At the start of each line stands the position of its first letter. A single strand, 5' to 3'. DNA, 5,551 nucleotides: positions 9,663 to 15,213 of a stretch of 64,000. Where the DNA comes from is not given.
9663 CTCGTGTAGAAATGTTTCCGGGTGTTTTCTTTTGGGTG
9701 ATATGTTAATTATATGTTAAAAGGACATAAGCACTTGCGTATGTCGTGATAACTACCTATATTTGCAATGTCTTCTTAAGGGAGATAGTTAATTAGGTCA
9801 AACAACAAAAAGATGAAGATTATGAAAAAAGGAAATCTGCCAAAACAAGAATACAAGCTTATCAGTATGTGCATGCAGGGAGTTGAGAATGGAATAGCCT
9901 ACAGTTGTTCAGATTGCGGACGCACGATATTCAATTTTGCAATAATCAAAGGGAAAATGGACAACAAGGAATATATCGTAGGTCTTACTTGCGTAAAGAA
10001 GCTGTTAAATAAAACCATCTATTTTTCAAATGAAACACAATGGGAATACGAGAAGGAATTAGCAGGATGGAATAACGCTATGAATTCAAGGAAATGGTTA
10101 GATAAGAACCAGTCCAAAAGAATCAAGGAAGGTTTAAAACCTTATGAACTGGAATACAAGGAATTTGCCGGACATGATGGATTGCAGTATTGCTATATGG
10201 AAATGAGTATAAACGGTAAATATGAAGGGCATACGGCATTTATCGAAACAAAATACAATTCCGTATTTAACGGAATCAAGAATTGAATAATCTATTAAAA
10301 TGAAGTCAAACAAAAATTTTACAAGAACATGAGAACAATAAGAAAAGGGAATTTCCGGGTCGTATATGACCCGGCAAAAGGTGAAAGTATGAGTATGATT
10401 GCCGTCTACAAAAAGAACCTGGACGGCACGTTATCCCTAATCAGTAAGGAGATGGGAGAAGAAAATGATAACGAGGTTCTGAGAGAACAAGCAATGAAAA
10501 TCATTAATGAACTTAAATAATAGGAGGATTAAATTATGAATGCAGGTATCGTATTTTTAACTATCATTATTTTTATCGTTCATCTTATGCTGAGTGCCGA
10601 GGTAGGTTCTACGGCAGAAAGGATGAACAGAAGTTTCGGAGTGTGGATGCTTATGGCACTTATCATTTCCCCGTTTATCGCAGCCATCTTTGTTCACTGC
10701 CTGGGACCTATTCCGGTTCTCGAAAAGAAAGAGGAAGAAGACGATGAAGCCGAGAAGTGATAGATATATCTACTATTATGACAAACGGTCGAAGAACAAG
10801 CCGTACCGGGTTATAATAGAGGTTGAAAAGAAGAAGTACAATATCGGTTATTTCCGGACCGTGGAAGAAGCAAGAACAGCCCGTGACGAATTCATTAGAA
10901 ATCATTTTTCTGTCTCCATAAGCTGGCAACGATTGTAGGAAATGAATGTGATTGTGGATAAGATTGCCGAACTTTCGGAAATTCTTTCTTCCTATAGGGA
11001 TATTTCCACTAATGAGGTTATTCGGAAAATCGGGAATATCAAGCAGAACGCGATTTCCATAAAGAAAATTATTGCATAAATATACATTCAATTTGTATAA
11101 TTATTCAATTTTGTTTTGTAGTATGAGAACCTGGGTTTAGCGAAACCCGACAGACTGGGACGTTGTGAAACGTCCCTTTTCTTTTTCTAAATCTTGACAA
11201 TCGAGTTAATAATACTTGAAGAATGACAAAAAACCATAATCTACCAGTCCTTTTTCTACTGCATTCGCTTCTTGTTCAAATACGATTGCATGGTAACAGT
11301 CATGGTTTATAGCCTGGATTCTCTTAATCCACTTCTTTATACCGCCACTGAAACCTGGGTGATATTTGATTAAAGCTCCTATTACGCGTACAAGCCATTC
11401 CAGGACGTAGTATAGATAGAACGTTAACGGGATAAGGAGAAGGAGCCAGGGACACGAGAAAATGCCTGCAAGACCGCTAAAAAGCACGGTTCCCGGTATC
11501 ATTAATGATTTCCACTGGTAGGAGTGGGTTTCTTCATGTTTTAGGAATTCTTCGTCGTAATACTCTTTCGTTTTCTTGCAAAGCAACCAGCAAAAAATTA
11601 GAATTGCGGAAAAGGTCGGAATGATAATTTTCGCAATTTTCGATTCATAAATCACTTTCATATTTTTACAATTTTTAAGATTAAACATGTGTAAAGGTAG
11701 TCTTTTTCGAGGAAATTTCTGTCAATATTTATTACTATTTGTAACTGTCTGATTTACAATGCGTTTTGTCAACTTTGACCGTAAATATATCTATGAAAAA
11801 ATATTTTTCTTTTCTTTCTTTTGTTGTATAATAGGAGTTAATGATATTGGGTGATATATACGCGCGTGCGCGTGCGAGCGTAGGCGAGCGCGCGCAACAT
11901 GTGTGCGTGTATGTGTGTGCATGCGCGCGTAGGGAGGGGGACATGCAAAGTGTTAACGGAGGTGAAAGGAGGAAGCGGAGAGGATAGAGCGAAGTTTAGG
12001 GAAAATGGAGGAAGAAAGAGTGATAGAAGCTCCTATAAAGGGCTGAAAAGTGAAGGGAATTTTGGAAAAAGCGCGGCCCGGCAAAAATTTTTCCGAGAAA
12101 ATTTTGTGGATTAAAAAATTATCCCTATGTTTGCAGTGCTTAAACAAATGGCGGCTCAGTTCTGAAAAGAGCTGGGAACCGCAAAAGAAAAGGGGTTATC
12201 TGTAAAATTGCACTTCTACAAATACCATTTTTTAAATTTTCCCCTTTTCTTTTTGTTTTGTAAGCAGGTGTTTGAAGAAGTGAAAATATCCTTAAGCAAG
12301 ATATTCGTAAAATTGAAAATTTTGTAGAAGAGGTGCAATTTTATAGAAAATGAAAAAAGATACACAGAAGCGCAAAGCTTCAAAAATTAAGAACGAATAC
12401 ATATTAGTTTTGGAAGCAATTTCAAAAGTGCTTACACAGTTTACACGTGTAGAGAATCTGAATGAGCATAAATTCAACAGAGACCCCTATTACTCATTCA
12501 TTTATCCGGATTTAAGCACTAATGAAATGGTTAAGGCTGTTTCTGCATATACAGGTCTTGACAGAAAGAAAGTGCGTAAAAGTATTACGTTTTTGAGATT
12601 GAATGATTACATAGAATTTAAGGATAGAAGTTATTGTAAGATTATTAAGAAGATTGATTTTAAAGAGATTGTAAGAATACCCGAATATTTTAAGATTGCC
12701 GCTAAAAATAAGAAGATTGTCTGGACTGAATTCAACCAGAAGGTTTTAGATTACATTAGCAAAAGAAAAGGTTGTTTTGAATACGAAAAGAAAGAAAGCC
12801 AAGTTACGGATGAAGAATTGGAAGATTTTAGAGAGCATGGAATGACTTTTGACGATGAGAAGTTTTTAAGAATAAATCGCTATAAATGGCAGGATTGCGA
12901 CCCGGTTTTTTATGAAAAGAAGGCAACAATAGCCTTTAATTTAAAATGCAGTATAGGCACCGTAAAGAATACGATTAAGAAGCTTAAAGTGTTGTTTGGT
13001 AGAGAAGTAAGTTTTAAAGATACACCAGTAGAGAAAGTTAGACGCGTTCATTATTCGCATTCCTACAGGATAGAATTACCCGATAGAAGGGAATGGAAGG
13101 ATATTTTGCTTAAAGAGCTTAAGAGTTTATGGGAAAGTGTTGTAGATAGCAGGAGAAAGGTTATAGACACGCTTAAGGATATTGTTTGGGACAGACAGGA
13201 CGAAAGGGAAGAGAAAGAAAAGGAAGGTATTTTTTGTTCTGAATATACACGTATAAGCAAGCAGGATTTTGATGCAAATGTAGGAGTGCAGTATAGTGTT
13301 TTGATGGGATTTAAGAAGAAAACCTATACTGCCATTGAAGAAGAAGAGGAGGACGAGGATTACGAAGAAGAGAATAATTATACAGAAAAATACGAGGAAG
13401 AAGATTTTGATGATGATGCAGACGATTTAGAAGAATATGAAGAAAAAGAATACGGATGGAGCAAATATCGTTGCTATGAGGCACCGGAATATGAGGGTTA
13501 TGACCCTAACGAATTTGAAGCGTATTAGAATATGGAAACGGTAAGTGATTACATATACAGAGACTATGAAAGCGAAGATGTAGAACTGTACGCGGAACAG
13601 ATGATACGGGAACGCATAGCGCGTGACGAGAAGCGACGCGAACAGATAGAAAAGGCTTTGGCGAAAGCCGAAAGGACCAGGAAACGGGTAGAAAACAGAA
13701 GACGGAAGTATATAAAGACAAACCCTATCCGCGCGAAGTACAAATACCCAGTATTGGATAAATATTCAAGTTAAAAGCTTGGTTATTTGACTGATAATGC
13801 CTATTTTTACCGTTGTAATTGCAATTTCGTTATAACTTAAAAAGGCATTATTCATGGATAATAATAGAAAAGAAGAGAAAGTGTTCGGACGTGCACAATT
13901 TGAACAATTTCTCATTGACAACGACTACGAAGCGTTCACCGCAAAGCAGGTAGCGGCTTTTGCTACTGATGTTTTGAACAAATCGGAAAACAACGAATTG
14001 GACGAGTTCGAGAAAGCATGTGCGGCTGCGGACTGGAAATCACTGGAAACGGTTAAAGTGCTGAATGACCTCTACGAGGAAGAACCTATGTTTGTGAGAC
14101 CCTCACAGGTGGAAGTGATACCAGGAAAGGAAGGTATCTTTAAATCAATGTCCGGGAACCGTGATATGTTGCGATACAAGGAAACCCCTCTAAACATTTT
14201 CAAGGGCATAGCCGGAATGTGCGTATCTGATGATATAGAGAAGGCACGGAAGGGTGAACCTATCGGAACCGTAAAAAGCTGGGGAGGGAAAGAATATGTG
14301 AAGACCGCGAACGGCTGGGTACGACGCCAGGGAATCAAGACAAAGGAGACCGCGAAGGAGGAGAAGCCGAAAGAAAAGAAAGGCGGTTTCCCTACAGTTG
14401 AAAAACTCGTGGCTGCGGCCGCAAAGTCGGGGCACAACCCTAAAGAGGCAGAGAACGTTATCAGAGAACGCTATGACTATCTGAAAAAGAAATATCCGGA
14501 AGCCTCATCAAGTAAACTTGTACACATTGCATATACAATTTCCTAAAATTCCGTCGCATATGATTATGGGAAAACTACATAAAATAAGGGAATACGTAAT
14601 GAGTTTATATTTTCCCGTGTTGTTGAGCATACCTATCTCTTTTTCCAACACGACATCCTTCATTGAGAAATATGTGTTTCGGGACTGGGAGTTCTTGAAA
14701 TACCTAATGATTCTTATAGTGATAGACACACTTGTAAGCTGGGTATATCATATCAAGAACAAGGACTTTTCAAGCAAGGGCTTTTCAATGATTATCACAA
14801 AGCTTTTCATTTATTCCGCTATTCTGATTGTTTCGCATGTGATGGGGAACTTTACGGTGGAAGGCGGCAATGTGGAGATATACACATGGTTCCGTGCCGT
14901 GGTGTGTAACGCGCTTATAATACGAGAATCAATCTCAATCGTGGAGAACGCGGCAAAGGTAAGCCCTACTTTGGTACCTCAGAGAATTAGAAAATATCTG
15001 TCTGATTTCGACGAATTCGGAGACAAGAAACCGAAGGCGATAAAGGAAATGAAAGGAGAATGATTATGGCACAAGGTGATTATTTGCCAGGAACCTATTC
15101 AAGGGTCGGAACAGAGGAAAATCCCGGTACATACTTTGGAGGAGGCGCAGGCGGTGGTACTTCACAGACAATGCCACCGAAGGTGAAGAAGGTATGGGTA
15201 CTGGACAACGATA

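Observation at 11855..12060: Z-DNA-prone (CG/TG)n tract fused to a polypurine tract in the only large non-coding region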

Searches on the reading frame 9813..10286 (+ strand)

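Call 10: search_protein_families(library=pfam, proteins=[window:9813-10286:+], max_evalue=0.01)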
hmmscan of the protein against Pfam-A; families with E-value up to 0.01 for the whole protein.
window:9813-10286:+ (157 aa): 0 families

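Call 11: search_protein_families(library=phrogs, proteins=[window:9813-10286:+], max_evalue=0.01)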
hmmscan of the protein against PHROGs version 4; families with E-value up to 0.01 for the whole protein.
window:9813-10286:+ (157 aa): 1 family
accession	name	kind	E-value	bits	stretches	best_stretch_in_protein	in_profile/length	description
phrog_11965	-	unknown function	3.7e-07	31.1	1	30-84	14-68/194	-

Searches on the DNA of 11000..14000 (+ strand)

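Call 4: search_dna_similar(query=window:11000-14000:+, collection=phages, mode=near)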
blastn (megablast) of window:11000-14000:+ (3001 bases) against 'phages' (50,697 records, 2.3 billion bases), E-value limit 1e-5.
No match.
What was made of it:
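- Tried and rejected: Megablast of 11000-14000 against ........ phages found no match (call 4).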

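Call 22: search_rna_families(source=window, start=11600, end=12450, threshold=evalue, max_evalue=5)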
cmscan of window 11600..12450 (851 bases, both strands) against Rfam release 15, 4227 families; matches with E-value up to 5: 7.
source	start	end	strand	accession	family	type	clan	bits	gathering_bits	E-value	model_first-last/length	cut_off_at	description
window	11856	11931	+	RF04217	mir-297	Gene; miRNA;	-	26.5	90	0.03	1-71/71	no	mir-297 microRNA precursor family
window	12079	12122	+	RF02433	SpF36_sRNA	Gene; sRNA;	-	20.5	48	4.7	1-51/51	no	Streptococcus sRNA SpF36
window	11858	11932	+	RF04176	mir-3149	Gene; miRNA;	-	19.5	100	0.91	1-83/83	no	mir-3149 microRNA precursor family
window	12181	12217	-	RF00489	ctRNA_p42d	Gene; antisense;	-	18.7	50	0.42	1-46/46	no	ctRNA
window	11864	11928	+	RF00261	IRES_L-myc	Cis-reg; IRES;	-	18.5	60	0.3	48-115/221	no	L-myc internal ribosome entry site (IRES)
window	12202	12344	-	RF01005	MIR530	Gene; miRNA;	-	15.9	85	4.5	1-172/172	no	MIR530 microRNA precursor family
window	12145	12257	-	RF01477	rli43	Gene; sRNA;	-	15.8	100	0.28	1-255/255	no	Listeria sRNA rli43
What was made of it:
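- On Known RNA family (Rfam): The E-value scan gave only compositional microRNA hits at 26 bits against a gathering score of 90 (call 22).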

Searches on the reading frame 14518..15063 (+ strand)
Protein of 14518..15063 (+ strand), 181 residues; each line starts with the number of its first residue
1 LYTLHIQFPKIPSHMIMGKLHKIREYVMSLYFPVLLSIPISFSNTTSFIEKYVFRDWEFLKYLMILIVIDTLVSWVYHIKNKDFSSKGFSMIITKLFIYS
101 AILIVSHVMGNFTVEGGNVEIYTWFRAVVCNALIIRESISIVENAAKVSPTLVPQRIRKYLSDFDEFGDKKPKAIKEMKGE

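Call 10: search_protein_families(library=pfam, proteins=[window:14518-15063:+], max_evalue=0.01)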
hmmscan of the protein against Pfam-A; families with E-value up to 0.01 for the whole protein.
window:14518-15063:+ (181 aa): 1 family
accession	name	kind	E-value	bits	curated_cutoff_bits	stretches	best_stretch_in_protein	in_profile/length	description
PF05105.17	Phage_holin_4_1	-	7.8e-16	58.6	22.2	1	55-164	9-114/116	Bacteriophage holin family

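Call 11: search_protein_families(library=phrogs, proteins=[window:14518-15063:+], max_evalue=0.01)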
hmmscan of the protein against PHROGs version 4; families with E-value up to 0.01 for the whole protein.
window:14518-15063:+ (181 aa): 3 families
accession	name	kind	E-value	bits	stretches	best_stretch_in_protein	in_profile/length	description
phrog_199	-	lysis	7.1e-10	39.2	1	42-176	12-139/545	holin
phrog_14914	-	lysis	1.3e-05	25.9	1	38-172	28-165/182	holin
phrog_16802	-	unknown function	0.0028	18.4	1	126-165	20-58/74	-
